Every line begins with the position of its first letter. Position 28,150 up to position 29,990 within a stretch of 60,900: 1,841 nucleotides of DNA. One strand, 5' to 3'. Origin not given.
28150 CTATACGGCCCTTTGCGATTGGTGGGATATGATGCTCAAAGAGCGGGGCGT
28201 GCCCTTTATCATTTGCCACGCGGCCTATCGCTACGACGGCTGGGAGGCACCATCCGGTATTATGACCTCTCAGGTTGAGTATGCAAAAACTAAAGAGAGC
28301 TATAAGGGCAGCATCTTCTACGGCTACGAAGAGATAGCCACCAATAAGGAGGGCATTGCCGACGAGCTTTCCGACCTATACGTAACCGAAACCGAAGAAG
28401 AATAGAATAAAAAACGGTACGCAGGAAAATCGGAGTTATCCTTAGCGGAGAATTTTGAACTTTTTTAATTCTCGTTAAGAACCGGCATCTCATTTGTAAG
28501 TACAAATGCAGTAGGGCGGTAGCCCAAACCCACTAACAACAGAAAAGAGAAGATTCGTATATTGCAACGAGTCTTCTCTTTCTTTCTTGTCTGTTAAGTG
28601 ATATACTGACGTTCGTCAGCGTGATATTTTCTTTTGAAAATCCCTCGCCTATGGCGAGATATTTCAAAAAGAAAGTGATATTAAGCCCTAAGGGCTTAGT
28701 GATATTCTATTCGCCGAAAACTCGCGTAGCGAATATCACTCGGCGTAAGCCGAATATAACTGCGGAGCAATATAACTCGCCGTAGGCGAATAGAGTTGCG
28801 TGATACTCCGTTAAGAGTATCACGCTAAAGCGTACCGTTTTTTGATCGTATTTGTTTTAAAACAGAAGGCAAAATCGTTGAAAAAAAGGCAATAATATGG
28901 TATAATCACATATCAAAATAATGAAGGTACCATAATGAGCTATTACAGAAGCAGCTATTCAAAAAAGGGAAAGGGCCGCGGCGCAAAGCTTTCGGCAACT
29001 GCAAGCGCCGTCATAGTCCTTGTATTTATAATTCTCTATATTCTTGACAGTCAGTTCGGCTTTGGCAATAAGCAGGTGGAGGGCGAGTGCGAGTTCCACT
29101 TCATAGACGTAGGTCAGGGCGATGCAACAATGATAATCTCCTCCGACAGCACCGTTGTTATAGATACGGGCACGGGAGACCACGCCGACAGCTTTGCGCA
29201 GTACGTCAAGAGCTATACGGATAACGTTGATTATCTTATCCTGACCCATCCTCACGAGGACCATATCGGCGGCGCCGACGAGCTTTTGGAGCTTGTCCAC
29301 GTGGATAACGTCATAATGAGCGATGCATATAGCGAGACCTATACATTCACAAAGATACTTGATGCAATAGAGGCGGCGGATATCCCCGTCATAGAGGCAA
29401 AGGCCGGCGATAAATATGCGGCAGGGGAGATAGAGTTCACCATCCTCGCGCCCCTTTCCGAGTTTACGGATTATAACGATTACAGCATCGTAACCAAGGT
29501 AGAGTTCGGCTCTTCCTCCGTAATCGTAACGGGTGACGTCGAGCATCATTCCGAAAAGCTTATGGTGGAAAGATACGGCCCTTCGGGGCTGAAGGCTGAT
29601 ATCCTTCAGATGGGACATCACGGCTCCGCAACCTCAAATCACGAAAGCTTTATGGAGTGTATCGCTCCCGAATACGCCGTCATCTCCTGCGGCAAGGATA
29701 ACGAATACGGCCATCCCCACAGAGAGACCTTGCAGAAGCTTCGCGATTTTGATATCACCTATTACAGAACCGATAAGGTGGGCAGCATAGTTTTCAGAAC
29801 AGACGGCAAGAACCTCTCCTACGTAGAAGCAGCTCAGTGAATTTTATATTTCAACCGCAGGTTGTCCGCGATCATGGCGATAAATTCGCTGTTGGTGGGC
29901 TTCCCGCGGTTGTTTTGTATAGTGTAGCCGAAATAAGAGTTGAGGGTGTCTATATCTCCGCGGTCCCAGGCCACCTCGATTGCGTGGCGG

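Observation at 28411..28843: A ~405-nt composite element lies inside the loop of a terminator hairpin whose intact 'empty' version occurs 32 kb away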

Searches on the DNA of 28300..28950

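Call 7: search_rna_families(source=window, start=28300, end=28950, threshold=evalue, max_evalue=10, show_alignments=3)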
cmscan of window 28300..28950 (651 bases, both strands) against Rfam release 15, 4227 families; matches with E-value up to 10: 5.
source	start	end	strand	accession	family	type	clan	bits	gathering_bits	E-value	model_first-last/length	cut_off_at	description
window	28728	28798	-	RF01706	Gut-1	Gene; sRNA;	-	45.2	50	1.2e-07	1-77/77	no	Gut-1 RNA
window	28502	28584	-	RF02274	AniS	Gene;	-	19.1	50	1.1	1-106/106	no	AniS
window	28541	28583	+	RF03623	mir-1252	Gene; miRNA;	-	18.9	70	2.3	1-65/65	no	mir-1252 microRNA precursor family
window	28673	28762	+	RF01706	Gut-1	Gene; sRNA;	-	17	50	1.6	1-77/77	no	Gut-1 RNA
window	28680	28708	-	RF02438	SpF51_sRNA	Gene; sRNA;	-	16.8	50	2.9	1-45/45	no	Streptococcus sRNA SpF51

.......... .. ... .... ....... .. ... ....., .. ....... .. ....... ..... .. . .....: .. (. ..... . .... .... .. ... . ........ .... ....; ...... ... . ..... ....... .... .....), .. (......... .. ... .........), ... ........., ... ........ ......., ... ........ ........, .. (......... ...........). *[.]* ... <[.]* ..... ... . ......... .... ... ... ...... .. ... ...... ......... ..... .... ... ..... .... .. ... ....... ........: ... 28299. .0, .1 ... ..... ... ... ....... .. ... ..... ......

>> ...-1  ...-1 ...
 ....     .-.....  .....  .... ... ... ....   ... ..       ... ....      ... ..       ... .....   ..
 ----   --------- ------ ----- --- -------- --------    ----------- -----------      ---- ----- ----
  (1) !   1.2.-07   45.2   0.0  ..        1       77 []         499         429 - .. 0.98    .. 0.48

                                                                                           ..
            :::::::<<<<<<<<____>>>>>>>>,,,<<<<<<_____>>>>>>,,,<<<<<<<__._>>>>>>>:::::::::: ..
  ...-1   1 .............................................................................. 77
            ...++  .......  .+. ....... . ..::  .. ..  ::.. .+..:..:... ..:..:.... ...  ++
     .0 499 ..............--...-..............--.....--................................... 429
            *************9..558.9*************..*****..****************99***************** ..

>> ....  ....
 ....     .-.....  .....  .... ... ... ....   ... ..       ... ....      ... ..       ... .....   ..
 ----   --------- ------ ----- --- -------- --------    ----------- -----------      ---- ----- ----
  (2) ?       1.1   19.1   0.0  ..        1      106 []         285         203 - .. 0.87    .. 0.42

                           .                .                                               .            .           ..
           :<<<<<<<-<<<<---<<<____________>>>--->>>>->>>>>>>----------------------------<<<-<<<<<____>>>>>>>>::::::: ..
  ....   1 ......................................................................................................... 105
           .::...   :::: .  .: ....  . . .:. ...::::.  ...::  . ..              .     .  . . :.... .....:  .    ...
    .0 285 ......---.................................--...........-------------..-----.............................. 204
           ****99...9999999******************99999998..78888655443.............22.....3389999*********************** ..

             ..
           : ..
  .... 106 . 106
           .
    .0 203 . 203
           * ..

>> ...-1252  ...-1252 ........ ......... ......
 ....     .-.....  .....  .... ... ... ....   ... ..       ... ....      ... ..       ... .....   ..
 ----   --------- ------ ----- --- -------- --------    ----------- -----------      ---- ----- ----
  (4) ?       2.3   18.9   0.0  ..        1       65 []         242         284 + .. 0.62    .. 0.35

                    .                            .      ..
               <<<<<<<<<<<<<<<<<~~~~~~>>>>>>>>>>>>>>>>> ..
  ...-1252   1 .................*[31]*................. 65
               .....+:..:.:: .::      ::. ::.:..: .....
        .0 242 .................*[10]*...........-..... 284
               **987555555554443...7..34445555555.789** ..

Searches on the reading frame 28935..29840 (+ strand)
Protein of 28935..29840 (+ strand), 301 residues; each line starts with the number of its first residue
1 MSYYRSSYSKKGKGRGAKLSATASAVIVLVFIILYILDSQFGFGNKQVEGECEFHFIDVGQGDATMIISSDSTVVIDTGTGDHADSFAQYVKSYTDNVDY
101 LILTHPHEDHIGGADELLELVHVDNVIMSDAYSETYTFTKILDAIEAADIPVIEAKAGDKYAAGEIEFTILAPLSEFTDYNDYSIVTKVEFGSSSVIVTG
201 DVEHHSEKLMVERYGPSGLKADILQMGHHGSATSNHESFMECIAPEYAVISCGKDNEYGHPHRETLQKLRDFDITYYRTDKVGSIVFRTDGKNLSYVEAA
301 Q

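Call 15: search_protein_families(library=pfam, proteins=[window:28935-29840:+])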
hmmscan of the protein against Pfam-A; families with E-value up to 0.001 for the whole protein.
window:28935-29840:+ (301 aa): 2 families
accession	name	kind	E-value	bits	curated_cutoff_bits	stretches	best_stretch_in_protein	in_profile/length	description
PF00753.33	Lactamase_B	-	8.9e-22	78.4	22.7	1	58-253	2-195/196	Metallo-beta-lactamase superfamily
PF12706.13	Lactamase_B_2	-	3e-07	30.7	27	1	73-216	2-156/200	Beta-lactamase superfamily domain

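Call 50: find_encoding_contigs(protein=window:28935-29840:+, flank=2500, max_places=10)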
Protein window:28935-29840:+ (301 aa): no gene with exactly this product is on record in the collection.
